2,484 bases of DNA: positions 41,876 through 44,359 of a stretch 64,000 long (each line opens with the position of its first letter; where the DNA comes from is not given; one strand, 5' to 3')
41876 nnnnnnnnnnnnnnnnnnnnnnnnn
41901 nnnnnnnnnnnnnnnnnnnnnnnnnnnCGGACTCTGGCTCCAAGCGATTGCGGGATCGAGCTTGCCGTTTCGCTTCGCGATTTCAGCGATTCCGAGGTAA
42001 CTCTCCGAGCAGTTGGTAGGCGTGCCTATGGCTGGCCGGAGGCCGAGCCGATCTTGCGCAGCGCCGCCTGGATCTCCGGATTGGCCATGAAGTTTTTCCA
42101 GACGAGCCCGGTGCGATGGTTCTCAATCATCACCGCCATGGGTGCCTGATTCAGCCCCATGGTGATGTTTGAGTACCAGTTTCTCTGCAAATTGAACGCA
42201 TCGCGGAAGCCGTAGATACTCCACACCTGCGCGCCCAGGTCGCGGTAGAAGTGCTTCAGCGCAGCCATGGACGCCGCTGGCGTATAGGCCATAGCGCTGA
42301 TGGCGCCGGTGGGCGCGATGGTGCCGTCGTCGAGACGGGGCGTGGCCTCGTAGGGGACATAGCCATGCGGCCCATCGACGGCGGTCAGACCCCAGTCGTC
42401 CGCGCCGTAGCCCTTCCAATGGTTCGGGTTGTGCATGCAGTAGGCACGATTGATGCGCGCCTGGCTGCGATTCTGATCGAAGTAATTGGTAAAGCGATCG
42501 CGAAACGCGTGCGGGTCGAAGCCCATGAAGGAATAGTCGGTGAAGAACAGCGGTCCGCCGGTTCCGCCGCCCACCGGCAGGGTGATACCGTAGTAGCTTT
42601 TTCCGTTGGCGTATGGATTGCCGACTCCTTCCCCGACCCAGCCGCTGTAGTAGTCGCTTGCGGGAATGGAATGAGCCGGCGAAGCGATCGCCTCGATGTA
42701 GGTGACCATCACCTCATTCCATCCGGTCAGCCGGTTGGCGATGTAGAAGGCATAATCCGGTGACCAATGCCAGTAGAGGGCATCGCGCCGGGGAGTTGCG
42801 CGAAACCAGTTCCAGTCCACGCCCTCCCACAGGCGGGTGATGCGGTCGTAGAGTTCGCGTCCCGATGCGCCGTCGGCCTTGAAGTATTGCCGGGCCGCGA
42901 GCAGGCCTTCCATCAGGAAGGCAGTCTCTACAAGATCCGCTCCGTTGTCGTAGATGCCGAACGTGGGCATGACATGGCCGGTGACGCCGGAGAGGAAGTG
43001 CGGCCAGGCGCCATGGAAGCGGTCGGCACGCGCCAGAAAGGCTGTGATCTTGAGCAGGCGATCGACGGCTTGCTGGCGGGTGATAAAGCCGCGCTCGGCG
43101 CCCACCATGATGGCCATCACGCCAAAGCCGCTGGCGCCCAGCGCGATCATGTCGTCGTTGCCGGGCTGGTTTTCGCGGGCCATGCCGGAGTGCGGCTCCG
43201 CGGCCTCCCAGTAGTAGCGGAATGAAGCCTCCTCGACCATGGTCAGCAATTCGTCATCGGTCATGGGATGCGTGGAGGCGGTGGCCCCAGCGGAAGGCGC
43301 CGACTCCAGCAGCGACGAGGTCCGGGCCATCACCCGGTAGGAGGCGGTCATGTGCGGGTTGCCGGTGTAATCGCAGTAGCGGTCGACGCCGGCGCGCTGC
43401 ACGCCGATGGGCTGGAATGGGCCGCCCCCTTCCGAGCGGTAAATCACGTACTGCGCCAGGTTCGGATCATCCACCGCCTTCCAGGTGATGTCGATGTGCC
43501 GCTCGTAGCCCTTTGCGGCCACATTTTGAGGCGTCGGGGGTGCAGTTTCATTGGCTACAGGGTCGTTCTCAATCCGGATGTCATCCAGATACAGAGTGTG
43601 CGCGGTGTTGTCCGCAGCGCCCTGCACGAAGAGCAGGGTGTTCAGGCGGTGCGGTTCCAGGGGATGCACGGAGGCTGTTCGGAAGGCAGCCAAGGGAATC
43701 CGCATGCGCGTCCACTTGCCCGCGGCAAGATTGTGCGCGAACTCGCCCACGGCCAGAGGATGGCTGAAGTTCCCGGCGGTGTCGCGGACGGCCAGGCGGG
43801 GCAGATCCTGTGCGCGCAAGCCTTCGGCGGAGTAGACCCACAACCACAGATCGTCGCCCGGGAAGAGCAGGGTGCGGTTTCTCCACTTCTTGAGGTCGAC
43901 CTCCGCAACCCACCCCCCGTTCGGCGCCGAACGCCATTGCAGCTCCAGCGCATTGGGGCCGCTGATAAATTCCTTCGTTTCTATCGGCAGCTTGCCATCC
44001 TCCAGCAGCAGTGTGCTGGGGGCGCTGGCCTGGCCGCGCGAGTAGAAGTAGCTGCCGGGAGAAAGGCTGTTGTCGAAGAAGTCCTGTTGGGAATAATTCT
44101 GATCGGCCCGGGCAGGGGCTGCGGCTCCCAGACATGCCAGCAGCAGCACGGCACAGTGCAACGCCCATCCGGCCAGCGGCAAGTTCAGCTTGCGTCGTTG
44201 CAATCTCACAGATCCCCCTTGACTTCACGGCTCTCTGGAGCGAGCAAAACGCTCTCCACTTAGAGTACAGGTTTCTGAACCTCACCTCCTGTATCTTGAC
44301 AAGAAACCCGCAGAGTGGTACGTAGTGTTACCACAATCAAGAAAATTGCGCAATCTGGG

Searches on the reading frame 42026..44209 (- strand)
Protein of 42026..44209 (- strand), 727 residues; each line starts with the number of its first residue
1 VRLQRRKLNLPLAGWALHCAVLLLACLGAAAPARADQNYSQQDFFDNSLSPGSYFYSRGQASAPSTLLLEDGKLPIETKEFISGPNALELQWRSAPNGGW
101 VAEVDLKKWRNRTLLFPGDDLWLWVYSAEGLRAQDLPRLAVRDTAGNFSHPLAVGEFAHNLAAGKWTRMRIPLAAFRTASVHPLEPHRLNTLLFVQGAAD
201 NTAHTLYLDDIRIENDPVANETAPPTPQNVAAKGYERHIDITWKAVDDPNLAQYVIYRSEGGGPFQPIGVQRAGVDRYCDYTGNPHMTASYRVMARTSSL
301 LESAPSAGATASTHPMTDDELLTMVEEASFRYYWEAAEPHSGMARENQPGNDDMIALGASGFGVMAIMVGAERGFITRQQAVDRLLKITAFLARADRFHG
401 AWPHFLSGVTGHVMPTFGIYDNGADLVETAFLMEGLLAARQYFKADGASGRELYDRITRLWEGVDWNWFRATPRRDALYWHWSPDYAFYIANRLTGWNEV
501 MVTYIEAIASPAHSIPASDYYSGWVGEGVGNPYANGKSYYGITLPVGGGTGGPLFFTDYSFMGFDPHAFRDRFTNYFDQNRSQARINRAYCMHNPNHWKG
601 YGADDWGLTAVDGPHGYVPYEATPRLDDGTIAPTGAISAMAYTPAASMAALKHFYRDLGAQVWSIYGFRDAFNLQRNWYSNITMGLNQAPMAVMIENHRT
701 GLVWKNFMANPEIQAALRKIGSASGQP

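Call 51: search_protein_families(library=pfam, proteins=[window:42026-44209:-], max_evalue=0.0001)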
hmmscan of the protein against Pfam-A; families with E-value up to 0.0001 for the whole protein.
window:42026-44209:- (727 aa): 1 family
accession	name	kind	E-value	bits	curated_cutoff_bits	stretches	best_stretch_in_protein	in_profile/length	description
PF10091.15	Glycoamylase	-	5.1e-63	213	27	1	494-711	4-221/221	Putative glucoamylase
